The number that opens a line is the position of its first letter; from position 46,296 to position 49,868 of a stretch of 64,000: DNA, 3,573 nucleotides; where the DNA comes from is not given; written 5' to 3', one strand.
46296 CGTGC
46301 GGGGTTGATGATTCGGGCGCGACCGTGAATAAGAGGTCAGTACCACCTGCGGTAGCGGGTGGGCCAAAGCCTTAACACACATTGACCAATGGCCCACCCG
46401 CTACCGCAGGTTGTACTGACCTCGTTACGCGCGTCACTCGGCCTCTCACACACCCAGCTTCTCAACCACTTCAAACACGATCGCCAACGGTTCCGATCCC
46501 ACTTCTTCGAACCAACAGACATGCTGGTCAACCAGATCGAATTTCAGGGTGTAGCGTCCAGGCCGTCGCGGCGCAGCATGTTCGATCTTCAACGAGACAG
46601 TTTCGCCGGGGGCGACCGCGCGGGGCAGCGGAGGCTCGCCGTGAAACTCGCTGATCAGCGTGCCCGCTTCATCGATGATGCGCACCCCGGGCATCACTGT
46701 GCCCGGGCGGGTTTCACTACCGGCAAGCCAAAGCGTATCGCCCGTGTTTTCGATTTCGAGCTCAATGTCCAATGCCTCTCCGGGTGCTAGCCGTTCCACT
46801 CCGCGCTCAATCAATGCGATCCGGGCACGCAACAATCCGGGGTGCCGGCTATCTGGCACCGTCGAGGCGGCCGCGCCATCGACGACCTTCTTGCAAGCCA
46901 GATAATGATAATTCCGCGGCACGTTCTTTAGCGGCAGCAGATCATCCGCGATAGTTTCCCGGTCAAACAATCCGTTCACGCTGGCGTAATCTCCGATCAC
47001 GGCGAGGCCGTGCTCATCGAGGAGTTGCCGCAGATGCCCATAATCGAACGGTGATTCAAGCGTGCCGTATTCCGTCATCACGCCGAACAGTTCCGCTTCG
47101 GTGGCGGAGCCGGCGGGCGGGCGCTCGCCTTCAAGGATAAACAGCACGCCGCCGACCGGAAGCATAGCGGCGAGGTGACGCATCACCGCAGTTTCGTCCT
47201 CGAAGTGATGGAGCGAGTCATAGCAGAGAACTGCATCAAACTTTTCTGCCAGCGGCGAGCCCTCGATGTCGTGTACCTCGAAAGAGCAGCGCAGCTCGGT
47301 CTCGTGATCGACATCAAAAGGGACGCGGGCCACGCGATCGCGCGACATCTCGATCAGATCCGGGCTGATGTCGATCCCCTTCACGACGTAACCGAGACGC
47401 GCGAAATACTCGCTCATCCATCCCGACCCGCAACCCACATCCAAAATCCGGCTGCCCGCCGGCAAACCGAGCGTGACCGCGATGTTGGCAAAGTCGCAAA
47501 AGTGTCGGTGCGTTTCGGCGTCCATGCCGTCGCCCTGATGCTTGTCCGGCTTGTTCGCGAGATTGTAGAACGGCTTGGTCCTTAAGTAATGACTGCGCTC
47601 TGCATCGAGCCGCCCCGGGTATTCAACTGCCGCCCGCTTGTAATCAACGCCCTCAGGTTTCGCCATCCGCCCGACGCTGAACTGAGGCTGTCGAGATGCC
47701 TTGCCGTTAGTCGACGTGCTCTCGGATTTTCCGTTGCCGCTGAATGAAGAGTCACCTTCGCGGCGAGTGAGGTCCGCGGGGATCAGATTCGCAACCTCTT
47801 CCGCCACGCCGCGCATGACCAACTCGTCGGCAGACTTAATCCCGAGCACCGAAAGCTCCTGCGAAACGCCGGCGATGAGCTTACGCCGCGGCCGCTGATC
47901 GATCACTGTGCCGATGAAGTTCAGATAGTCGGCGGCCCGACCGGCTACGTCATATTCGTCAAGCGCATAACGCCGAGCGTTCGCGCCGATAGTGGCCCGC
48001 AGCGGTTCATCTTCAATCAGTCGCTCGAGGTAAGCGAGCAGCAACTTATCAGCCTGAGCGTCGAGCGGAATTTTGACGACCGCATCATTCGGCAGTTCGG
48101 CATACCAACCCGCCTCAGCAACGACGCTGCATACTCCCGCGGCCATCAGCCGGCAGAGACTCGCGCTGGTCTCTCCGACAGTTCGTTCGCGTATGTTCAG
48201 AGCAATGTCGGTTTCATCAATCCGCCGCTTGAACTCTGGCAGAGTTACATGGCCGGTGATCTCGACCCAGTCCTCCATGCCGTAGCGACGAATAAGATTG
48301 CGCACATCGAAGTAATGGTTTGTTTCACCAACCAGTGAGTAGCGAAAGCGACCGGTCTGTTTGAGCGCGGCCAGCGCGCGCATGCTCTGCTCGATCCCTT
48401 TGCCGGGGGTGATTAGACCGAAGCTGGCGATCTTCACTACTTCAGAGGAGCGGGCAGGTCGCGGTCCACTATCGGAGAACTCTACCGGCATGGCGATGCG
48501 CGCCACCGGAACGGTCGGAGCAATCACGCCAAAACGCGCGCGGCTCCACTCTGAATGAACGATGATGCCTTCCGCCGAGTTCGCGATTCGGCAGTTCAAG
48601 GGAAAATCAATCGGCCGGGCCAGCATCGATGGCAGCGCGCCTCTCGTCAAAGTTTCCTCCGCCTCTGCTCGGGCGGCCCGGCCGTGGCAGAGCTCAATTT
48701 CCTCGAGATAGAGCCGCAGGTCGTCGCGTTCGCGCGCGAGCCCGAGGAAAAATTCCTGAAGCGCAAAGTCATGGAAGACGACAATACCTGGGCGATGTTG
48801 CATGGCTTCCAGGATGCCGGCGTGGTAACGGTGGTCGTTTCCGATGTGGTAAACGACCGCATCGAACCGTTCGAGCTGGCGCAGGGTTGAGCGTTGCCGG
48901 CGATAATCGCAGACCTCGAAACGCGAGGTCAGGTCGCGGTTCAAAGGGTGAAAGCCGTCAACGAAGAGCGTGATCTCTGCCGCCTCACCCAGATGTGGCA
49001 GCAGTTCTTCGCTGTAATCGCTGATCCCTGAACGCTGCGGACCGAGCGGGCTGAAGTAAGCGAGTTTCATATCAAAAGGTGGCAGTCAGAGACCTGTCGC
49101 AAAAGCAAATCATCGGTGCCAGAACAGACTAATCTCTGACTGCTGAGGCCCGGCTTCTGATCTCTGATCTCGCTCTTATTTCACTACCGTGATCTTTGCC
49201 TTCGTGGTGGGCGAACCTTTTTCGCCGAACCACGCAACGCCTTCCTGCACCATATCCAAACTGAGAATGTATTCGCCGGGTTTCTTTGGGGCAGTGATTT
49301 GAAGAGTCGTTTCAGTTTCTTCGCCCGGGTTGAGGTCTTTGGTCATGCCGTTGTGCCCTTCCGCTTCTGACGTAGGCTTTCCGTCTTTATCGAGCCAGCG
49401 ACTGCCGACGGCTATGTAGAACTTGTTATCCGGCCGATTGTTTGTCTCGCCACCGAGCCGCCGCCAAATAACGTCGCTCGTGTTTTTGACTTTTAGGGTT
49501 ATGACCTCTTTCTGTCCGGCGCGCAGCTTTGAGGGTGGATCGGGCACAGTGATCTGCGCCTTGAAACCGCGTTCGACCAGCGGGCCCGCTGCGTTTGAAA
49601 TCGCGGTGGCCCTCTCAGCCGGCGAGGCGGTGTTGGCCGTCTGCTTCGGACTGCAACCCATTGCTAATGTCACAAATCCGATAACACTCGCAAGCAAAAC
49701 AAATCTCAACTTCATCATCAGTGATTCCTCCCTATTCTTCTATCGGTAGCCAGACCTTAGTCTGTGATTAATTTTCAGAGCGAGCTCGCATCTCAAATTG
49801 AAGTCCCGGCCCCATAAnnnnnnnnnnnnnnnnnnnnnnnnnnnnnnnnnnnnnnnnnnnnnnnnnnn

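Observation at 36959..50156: One ~115-aa beta-sandwich module reused four times on different catalytic scaffolds, plus once as a stand-alone lipoprotein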

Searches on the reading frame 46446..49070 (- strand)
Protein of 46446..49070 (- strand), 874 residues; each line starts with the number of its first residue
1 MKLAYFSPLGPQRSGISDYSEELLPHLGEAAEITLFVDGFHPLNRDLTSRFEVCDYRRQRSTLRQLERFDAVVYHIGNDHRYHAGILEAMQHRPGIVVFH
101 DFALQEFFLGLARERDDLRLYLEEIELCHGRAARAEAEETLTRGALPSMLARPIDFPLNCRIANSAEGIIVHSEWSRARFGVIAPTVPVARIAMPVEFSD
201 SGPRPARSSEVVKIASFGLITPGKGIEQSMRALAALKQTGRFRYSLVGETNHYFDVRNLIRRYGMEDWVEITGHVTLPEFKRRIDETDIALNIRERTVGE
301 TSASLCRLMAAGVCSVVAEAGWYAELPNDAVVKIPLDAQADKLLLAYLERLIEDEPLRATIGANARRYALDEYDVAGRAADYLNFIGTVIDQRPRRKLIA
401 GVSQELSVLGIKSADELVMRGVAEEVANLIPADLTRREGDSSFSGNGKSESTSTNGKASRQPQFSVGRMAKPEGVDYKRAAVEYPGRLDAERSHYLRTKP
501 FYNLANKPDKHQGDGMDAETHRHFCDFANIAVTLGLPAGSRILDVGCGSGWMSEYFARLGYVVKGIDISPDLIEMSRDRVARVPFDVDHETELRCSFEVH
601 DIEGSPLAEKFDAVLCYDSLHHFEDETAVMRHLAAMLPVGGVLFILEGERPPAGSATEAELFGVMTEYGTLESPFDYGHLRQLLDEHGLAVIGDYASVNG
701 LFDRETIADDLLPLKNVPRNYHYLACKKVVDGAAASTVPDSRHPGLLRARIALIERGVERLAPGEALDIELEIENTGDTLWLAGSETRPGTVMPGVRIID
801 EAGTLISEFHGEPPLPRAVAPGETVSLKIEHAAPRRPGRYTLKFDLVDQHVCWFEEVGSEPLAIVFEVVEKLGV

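Call 8: search_protein_families(library=pfam, proteins=[window:46446-49070:-], max_evalue=1)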
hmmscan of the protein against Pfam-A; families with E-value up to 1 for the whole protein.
window:46446-49070:- (874 aa): 20 families
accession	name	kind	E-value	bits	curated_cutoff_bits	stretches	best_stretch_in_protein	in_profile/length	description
PF13489.12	Methyltransf_23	-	1.8e-21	77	27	1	533-692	16-162/164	Methyltransferase domain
PF08241.18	Methyltransf_11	-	5.8e-18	65.8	21.2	1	543-645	1-95/95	Methyltransferase domain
PF13649.12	Methyltransf_25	-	2.3e-16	60.7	27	1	542-641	1-97/97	Methyltransferase domain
PF08242.18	Methyltransf_12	-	6.1e-14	53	30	1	543-643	1-98/98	Methyltransferase domain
PF13847.12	Methyltransf_31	-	2.9e-13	50.2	27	1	539-657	4-114/145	Methyltransferase domain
PF00534.26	Glycos_transf_1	-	1e-08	35.3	26.4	1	213-367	17-171/172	Glycosyl transferases group 1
PF13524.12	Glyco_trans_1_2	-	1.3e-06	28.8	25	1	232-383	5-143/144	Glycosyl transferase-like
PF02353.26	CMAS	-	4.8e-06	26.5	27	1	533-643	57-162/273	Mycolic acid cyclopropane synthetase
PF16158.11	N_BRCA1_IG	-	6.4e-06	27.1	28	1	760-850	7-94/108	Ig-like domain from next to BRCA1 gene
PF13692.12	Glyco_trans_1_4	-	1.1e-05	26.1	27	1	215-352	5-140/142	Glycosyl transferases group 1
PF01209.24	Ubie_methyltran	-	5.8e-05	23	20.1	1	514-652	25-158/233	ubiE/COQ5 methyltransferase family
PF01739.24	CheR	-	0.00017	21.5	27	1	579-650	104-178/195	CheR methyltransferase, SAM binding domain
PF01135.25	PCMT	-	0.00033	20.9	20.3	1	528-583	63-121/210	Protein-L-isoaspartate(D-aspartate) O-methyltransferase (PCMT)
PF03848.20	TehB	-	0.0019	18.1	20.4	1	540-624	32-109/193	Tellurite resistance protein TehB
PF05401.17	NodS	-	0.0031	17.8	24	1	540-636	45-135/201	Nodulation protein S (NodS)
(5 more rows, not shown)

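Call 46: search_protein_families(library=ncbifam, proteins=[window:46446-49070:-], max_evalue=0.01)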
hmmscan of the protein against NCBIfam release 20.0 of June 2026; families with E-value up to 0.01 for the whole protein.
window:46446-49070:- (874 aa): 39 families (the best 25 are shown)
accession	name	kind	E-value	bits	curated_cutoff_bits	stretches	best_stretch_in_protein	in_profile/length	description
TIGR02021.1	BchM-ChlM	equivalog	7.4e-19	68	158.9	1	536-635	52-145/218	magnesium protoporphyrin IX methyltransferase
TIGR01983.1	UbiG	equivalog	4.2e-17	62.2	102.95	1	538-645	49-151/228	bifunctional 2-polyprenyl-6-hydroxyphenol methylase/3-demethylubiquinol 3-O-methyltransferase UbiG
NF043040.1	corrin_prot_MT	hypoth_equivalog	2.6e-13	49.9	180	1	538-652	41-154/216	corrinoid protein-associated methyltransferase CpaM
NF045667.1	MTase_DVU1556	equivalog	5.5e-10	39.1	155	1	533-645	17-119/213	DVU_1556 family methyltransferase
NF041876.1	EPS_EpsE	equivalog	1.7e-09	37.4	400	1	203-379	206-386/389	exopolysaccharide biosynthesis GT4 family glycosyltransferase EpsE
NF041820.1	daptide_MTase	equivalog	2.6e-09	36.9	175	1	540-654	38-151/243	daptide-type RiPP biosynthesis methyltransferase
TIGR02072.1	BioC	equivalog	6.1e-08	32.8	184.95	1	540-644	36-131/244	malonyl-ACP O-methyltransferase BioC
TIGR01934.1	MenG_MenH_UbiE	subfamily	1.4e-06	27.8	158.35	1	535-653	36-149/223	ubiquinone/menaquinone biosynthesis methyltransferase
TIGR04005.1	wcaL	equivalog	2e-06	27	537.6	1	189-291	199-303/406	colanic acid biosynthesis glycosyltransferase WcaL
NF047649.1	MTase_UXPK_star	exception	2.7e-06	26.6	460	1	522-645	61-181/283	methyltransferase/UXPK-star double selenoprotein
NF041675.1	sarc_dimgly_tmase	equivalog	3.3e-06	27.2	550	1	534-644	62-168/278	sarcosine/dimethylglycine N-methyltransferase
NF040703.1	cyclopro_CfaB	exception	3.6e-06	26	650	1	529-622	150-238/393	C17 cyclopropane fatty acid synthase CfaB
NF008264.0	PRK11036.1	equivalog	5.4e-06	26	366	1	539-645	45-147/261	tRNA uridine 5-oxyacetic acid(34) methyltransferase CmoM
NF008686.0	PRK11705.1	equivalog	1.6e-05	24.1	400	1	531-587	160-217/383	cyclopropane fatty acyl phospholipid synthase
NF008992.0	PRK12335.1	equivalog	1.7e-05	24.1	303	1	538-624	122-200/289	SAM-dependent methyltransferase TehB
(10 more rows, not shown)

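Call 48: search_solved_structures(query=window:46449-49070:-, max_evalue=0.001)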
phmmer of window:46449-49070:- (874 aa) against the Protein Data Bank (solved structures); distinct sequences matched with E-value up to 0.001: 33.
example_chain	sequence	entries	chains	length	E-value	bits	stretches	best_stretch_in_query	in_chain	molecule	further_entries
4kdr_A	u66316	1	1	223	2.6e-09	39.2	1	530-650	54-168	3-demethylubiquinone-9 3-methyltransferase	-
5dpm_A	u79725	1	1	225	2.6e-09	39.1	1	530-650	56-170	Ubiquinone biosynthesis O-methyltransferase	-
4kdc_A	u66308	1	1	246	7.3e-09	37.7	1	530-645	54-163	3-demethylubiquinone-9 3-methyltransferase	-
8zc8_A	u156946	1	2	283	6.6e-07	31.2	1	531-653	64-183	MitM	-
21zq_A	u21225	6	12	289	6.9e-07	31.1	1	531-653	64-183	MitM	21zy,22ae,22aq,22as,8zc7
6uv6_A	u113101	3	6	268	1e-06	30.5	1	533-647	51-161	D-glucose O-methyltransferase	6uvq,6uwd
3bus_A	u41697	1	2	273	2.4e-06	29.3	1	532-647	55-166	Methyltransferase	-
5wp4_A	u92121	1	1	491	3.1e-06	29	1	534-658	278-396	Phosphoethanolamine N-methyltransferase 1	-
4nec_A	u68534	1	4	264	3.8e-06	28.7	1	535-627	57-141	Putative SAM-dependent methyltransferase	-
1vl5_A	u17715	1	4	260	6.5e-06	27.9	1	517-682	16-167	unknown conserved protein BH2331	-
5gm1_A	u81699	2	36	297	9.7e-06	27.3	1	521-662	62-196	O-methylransferase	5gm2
3d2l_A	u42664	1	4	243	1.2e-05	27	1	537-643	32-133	SAM-dependent methyltransferase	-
5wp5_A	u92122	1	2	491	1.4e-05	26.8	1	532-647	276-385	Phosphomethylethanolamine N-methyltransferase 2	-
7pd7_A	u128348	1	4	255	3.5e-05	25.5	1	528-583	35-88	Methyltransferase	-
3sm3_A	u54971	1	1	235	4.5e-05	25.1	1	539-647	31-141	SAM-dependent methyltransferases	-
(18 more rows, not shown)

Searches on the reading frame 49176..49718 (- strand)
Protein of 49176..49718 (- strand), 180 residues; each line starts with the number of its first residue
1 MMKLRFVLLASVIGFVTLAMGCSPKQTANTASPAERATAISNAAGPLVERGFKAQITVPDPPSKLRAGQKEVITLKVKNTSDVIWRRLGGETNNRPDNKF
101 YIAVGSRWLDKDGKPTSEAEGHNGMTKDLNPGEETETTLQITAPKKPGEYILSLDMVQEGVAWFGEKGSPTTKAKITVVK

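Call 8: search_protein_families(library=pfam, proteins=[window:49176-49718:-], max_evalue=1)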
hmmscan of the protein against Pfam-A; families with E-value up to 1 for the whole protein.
window:49176-49718:- (180 aa): 4 families
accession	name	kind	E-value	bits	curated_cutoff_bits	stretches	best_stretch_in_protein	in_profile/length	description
PF16158.11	N_BRCA1_IG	-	1.3e-05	26.2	28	1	98-166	32-100/108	Ig-like domain from next to BRCA1 gene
PF16353.11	LacZ_4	-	0.0099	16.6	27.3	1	110-159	22-67/87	Beta-galactosidase, domain 4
PF13473.12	Cupredoxin_1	-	0.032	14.7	27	0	125-159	66-97/104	Cupredoxin-like domain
PF10633.15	NPCBM_assoc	-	0.034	14.8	24.4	1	127-152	44-71/78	NPCBM-associated, NEW3 domain of alpha-galactosidase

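Call 24: predict_structure(alignment_id=A2)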
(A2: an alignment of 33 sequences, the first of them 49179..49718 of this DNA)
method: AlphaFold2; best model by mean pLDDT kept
length: 180 residues; sequences in the alignment: 33
mean_pLDDT: 83.2   pTM: 0.73
mean pLDDT of the five models: 83.2, 82.9, 82.7, 79.1, 76.6
residues with pLDDT >= 90: 123; 70-90: 17; 50-70: 6; < 50: 34
segments of 3 or more residues with pLDDT < 50: 1-10, 12-35
pLDDT, mean of each block of 10 residues (from residue 1): 41 44 39 51 88 97 97 97 94 89 96 88 93 97 97 97 97 97
secondary structure, 60 per line:
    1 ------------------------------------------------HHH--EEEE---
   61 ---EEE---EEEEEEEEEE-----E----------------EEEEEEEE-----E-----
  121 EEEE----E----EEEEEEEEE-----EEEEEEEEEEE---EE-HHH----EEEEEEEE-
elements in order: E54-57 E64-66 E70-79 E102-109 E121-124 E134-142 E148-158 E172-179

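Call 27: fold_search(model_id=the predicted structure, library=pdb)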
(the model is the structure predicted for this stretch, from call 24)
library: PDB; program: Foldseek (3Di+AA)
matches with E <= 10: 1928; with E <= 0.001: 112
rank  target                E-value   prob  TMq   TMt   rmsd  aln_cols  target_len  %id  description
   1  4ole_B                3.6e-07  1.00  0.39  0.55   5.4       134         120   18  Crystal structure of a neighbor of BRCA1 gene 1 (NBR1) from Homo sapiens at 2.52 A resolution (released 2014-02-19)
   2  4ole_C                9.5e-07  1.00  0.39  0.55   4.8       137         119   19  Crystal structure of a neighbor of BRCA1 gene 1 (NBR1) from Homo sapiens at 2.52 A resolution (released 2014-02-19)
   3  4ole_A                1.6e-06  1.00  0.39  0.54   4.8       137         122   19  Crystal structure of a neighbor of BRCA1 gene 1 (NBR1) from Homo sapiens at 2.52 A resolution (released 2014-02-19)
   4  8wae_A                1.1e-05  1.00  0.41  0.62   5.1       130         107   12  Crystal structure of a novel porphyran-binding carbohydrate binding module (released 2024-09-11)
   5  8wae_B                2.7e-05  1.00  0.40  0.61   5.2       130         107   12  Crystal structure of a novel porphyran-binding carbohydrate binding module (released 2024-09-11)
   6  5cl2_B                4.1e-05  1.00  0.39  0.29   6.7       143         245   15  Crystal structure of Spo0M, sporulation control protein, from Bacillus subtilis. (released 2015-12-16)
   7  6vhi                  4.9e-05  1.00  0.38  0.59   5.4       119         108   13  Crystal structure of the human ILRUN Fw domain (released 2020-07-01)
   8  5fqh_A                4.9e-05  1.00  0.35  0.13  10.3       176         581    8  The details of glycolipid glycan hydrolysis by the structural analysis of a family 123 glycoside hydrolase from Clostr (released 2016-03-30)
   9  5fqe_A                5.2e-05  1.00  0.36  0.13  10.8       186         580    6  The details of glycolipid glycan hydrolysis by the structural analysis of a family 123 glycoside hydrolase from Clostr (released 2016-03-30)
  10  4zoe_A                5.5e-05  1.00  0.40  0.12   4.5       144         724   14  Crystal Structure of beta-glucosidase from Listeria innocua (released 2016-05-18)
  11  6fvi                  5.8e-05  0.99  0.25  0.30  11.3       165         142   11  ASH / PapD-like domain of human CEP192 (PapD-like domain 7) (released 2019-03-20)
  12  8k2n_A                6.2e-05  1.00  0.33  0.13  14.5       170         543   11  Crystal structure of Group 4 Monosaccharide-releasing beta-N-acetylgalactosaminidase NgaLy from Lacticaseibacillus yic (released 2024-04-24)
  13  8k2h_B                6.2e-05  0.99  0.28  0.11  14.9       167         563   13  Crystal structure of Group 2Oligosaccharide/Monosaccharide-releasing beta-N-acetylhexosaminidase NgaAt from Arabidopsi (released 2024-04-24)
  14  4zob_B                6.5e-05  1.00  0.41  0.12   4.4       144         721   14  Crystal Structure of beta-glucosidase from Listeria innocua in complex with gluconolactone (released 2016-05-18)
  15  4zo6_A                6.9e-05  1.00  0.40  0.12   4.4       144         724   15  Crystal Structure of mutant (D270A) beta-glucosidase from Listeria innocua in complex with cellobiose (released 2016-05-18)
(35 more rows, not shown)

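Call 46: search_protein_families(library=ncbifam, proteins=[window:49176-49718:-], max_evalue=0.01)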
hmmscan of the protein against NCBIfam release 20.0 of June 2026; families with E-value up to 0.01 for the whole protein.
window:49176-49718:- (180 aa): 0 families
